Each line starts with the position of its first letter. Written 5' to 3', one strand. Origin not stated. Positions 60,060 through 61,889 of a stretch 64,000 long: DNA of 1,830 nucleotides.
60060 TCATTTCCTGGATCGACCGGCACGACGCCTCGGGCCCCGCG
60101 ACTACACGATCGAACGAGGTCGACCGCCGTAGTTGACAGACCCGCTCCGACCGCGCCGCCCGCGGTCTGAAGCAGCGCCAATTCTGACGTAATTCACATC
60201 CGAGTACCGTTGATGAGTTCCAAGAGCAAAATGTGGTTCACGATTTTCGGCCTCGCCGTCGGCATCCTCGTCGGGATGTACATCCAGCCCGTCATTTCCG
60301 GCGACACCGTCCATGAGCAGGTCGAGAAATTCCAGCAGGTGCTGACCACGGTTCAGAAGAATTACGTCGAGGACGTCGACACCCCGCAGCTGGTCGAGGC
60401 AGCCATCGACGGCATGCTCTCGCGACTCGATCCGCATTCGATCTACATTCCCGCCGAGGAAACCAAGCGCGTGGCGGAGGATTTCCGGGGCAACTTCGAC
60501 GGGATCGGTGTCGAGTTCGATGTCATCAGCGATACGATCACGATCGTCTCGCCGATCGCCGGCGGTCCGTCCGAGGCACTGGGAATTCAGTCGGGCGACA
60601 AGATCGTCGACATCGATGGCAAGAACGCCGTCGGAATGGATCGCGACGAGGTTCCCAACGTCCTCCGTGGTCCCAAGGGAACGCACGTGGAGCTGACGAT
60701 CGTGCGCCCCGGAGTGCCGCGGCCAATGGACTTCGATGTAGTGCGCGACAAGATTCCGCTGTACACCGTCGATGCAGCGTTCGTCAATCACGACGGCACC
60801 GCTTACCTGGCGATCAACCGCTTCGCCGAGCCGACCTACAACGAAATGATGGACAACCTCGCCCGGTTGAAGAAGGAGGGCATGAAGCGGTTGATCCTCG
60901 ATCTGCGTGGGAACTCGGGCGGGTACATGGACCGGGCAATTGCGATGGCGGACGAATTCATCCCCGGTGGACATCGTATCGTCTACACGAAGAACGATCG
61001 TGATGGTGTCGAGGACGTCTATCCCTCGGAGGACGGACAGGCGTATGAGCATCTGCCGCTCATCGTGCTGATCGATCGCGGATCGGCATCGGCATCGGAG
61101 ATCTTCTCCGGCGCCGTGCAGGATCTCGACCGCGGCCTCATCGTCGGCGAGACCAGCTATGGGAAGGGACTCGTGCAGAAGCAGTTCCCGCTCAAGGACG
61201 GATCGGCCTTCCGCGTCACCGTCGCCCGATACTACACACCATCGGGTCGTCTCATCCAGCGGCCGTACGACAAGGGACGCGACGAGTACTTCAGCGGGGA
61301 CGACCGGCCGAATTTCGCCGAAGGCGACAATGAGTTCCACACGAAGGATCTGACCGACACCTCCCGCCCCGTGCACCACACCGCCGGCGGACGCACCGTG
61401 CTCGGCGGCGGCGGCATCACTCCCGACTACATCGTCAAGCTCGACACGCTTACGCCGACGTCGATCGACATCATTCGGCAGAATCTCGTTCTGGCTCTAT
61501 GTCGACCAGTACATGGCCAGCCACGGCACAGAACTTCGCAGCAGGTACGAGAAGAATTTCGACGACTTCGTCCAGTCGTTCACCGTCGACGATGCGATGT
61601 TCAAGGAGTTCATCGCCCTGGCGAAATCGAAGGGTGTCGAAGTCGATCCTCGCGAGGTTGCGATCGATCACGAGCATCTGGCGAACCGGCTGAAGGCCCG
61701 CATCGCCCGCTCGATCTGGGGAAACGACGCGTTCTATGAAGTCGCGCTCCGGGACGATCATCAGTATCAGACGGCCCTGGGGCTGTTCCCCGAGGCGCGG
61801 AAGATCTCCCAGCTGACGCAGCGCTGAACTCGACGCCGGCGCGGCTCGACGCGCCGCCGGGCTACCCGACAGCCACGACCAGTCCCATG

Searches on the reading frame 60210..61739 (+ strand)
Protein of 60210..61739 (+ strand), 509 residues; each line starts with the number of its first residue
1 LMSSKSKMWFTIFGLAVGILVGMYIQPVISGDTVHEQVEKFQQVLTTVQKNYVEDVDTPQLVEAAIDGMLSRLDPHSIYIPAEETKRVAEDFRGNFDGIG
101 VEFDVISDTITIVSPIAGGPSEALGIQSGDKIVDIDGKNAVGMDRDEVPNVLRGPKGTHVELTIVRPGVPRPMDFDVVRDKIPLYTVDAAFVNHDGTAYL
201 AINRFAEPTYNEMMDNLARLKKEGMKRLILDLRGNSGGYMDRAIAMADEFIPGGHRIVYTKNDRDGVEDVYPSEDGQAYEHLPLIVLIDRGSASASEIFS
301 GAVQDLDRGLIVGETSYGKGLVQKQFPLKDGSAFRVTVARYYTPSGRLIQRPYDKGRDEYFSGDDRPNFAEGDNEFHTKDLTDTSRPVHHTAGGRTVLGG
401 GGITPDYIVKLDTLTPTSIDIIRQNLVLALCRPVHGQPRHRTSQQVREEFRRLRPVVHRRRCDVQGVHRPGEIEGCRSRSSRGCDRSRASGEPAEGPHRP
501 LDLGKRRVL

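Call 57: search_protein_families(library=pfam, proteins=[window:60210-61739:+], max_evalue=0.001)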
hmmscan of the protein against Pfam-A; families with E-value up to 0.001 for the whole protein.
window:60210-61739:+ (509 aa): 5 families
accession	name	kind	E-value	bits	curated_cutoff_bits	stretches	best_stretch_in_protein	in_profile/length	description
PF03572.23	Peptidase_S41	-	5.7e-48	163.1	24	1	197-351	2-156/165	Peptidase family S41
PF22694.1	CtpB_N-like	-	4.1e-12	46.8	27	1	35-83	35-84/85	Activating protease CtpB N-terminal domain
PF17820.7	PDZ_6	-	9.6e-11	41.7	27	1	112-166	2-54/54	PDZ domain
PF13180.12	PDZ_2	-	5e-09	36.8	27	1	99-171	3-74/80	PDZ domain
PF00595.29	PDZ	-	2.2e-08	34.8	23.2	1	98-164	11-80/81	PDZ domain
